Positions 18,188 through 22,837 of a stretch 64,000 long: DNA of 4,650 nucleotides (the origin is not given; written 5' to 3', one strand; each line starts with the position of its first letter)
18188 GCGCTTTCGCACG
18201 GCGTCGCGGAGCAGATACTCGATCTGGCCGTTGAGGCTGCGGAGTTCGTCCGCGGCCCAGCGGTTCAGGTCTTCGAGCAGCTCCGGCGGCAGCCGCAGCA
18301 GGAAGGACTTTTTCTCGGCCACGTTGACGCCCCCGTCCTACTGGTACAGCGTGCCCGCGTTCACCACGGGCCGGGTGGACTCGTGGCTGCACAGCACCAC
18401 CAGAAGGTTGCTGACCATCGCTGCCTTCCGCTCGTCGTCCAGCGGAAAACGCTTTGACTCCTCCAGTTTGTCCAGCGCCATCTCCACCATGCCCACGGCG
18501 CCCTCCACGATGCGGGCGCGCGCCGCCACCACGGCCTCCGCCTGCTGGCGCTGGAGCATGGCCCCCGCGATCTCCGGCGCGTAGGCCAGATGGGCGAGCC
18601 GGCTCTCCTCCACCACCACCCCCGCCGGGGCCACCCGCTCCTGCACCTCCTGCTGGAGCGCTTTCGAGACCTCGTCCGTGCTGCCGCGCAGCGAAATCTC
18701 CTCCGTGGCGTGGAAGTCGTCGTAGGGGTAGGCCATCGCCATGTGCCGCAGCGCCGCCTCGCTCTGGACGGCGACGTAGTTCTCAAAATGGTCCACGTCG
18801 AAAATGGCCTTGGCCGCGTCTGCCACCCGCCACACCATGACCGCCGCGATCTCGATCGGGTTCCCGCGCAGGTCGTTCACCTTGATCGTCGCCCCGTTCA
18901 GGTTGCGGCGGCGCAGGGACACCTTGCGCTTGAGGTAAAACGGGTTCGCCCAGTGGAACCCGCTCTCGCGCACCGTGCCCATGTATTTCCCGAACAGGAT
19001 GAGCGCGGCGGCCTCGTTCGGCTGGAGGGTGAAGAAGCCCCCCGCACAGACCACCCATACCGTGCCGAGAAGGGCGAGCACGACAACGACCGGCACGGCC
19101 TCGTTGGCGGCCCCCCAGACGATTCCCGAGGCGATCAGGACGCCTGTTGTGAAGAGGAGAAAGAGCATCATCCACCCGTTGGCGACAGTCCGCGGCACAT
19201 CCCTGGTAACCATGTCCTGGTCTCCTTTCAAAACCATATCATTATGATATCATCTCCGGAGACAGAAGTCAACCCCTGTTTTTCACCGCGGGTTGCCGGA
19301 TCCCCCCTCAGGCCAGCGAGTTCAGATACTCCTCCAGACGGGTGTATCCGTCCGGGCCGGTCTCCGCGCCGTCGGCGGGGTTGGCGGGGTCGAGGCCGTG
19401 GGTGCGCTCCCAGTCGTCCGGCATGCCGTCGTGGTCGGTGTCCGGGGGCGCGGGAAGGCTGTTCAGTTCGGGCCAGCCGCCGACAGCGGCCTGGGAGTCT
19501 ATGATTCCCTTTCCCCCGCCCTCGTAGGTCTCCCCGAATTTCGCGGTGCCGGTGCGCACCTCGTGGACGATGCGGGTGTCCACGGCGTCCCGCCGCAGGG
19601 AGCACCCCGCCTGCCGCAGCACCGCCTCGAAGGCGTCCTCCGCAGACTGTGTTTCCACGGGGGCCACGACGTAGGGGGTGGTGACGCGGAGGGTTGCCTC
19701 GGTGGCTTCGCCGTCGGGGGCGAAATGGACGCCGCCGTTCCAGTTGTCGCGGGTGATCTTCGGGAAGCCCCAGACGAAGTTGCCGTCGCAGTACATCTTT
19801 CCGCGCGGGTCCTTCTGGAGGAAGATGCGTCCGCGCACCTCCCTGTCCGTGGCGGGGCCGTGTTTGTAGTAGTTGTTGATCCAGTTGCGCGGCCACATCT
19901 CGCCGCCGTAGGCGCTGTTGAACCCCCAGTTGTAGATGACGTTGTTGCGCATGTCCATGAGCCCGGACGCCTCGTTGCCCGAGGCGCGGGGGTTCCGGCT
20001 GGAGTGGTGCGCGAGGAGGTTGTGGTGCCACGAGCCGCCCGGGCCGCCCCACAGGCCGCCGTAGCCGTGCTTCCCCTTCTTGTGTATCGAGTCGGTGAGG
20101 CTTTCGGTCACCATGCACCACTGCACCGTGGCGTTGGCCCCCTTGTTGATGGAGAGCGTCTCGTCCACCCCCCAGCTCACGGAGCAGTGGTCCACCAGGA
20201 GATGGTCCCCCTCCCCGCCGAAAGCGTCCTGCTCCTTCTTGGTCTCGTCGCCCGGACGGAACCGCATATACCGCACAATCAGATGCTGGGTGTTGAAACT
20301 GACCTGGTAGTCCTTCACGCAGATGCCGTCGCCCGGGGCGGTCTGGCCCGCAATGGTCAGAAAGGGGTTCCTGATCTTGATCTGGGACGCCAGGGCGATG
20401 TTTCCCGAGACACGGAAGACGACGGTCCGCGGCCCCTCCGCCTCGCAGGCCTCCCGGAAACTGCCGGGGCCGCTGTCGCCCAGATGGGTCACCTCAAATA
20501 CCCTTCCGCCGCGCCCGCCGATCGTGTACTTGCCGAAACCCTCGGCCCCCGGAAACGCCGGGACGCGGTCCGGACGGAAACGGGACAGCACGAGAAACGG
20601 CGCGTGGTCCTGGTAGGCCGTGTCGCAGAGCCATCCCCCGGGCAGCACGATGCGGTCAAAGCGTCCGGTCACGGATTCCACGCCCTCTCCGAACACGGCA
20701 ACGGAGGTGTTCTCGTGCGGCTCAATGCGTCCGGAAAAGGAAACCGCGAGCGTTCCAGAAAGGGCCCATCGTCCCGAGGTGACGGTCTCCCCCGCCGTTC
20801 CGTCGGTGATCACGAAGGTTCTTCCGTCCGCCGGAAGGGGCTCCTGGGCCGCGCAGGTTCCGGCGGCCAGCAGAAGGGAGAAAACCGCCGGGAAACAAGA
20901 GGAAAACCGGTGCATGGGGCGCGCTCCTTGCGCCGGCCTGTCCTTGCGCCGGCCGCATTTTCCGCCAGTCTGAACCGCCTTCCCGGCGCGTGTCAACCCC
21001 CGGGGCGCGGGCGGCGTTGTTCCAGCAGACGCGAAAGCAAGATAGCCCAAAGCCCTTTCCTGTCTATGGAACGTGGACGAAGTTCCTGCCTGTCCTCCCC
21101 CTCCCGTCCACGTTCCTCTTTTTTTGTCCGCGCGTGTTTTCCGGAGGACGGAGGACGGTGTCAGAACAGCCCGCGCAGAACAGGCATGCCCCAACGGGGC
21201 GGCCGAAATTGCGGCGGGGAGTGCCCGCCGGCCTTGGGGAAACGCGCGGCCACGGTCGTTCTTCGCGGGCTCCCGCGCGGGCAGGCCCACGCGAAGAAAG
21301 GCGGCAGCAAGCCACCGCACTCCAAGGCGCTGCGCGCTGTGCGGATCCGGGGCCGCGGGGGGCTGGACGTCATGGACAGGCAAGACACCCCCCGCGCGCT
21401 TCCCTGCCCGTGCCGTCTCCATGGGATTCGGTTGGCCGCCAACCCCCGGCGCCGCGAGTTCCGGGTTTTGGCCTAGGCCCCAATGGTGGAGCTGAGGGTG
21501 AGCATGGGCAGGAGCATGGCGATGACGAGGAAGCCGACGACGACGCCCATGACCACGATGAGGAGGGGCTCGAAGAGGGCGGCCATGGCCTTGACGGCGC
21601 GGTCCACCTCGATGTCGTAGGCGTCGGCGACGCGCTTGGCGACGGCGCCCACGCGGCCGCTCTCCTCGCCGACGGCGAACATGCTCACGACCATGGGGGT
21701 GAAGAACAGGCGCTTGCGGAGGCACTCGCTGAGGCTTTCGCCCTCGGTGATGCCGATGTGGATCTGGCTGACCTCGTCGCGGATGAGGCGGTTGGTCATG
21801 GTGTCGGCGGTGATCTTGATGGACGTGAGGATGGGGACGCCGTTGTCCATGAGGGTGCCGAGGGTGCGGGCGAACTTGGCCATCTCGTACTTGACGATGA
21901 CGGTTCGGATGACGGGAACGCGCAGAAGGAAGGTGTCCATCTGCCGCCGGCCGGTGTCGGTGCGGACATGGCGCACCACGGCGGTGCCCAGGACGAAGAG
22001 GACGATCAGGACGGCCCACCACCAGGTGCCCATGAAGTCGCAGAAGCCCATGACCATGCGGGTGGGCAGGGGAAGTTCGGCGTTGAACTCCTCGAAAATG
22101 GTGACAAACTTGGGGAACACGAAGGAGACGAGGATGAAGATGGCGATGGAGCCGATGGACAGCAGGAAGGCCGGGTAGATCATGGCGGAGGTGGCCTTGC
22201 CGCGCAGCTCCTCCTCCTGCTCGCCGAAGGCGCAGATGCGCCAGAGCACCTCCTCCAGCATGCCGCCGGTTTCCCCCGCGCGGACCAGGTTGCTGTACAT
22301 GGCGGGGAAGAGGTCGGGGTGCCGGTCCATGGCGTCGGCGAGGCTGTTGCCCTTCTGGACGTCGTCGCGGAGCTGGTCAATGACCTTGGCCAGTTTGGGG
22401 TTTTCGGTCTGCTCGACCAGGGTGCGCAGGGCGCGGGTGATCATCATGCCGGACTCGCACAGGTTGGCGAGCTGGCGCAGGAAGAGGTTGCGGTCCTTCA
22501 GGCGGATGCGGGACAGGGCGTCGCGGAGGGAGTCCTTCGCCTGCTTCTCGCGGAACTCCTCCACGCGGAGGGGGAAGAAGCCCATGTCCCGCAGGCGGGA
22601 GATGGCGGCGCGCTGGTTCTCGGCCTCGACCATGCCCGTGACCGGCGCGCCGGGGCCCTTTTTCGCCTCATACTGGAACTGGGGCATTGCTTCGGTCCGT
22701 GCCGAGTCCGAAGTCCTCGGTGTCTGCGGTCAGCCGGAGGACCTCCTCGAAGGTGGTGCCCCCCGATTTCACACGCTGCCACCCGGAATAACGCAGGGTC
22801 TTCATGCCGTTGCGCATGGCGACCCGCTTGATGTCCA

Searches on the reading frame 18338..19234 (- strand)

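Call 73: search_protein_families(library=pfam, proteins=[window:18338-19234:-], max_evalue=0.00001)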
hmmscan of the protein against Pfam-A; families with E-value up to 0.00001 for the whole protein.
window:18338-19234:- (298 aa): 1 family
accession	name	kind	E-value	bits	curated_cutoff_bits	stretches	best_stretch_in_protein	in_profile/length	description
PF01145.31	Band_7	-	5.5e-24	85.6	23.6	1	69-241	2-170/176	SPFH domain / Band 7 family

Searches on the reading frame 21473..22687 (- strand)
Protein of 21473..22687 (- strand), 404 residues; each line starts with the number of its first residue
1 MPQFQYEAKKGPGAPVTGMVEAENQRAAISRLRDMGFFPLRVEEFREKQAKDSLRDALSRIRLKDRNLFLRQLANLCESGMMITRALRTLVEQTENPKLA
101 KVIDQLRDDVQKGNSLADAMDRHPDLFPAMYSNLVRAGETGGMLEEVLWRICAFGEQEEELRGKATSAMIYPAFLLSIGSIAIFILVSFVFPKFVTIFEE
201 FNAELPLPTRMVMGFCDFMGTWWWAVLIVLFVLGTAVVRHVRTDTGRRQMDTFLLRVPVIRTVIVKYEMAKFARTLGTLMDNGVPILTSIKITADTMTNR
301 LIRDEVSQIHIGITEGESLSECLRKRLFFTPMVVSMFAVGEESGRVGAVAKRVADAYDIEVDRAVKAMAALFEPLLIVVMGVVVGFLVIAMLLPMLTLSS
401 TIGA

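Call 37: search_protein_families(library=pfam, proteins=[window:21473-22684:-], max_evalue=0.001)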
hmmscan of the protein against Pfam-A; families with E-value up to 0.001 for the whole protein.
window:21473-22684:- (403 aa): 1 family
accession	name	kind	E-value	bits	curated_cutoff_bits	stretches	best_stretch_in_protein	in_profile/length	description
PF00482.28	T2SSF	-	2.4e-63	212.1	25.2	2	68-191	1-125/125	Type II secretion system (T2SS), protein F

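Call 43: find_encoding_contigs(protein=window:21473-22687:-, flank=10000, max_places=3)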
Protein window:21473-22687:- (404 aa): 1 contig read that carries it; 1 place shown.
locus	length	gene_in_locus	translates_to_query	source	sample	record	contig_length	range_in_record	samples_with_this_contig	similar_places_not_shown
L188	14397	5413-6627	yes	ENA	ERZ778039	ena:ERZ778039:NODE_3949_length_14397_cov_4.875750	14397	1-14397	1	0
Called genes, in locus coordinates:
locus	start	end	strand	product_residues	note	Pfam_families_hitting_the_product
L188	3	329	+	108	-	?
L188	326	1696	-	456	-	PF01235:Na_Ala_symp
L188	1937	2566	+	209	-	PF07638:Sigma70_ECF (weak), PF04542:Sigma70_r2, PF08281:Sigma70_r4_2, PF04545:Sigma70_r4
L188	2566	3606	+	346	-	-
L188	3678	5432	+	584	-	PF05157:MshEN, PF00437:T2SSE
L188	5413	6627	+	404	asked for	PF28597:T2SSF_N, PF00482:T2SSF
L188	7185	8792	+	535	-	-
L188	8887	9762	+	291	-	PF01145:Band_7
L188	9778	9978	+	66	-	PF03869:Arc (faint), PF07878:RHH_5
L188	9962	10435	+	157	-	-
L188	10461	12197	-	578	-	-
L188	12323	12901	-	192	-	PF01966:HD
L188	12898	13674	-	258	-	PF01791:DeoC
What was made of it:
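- Three of the four copies lie upstream of a gene in the same orientation (calls 37, 43).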
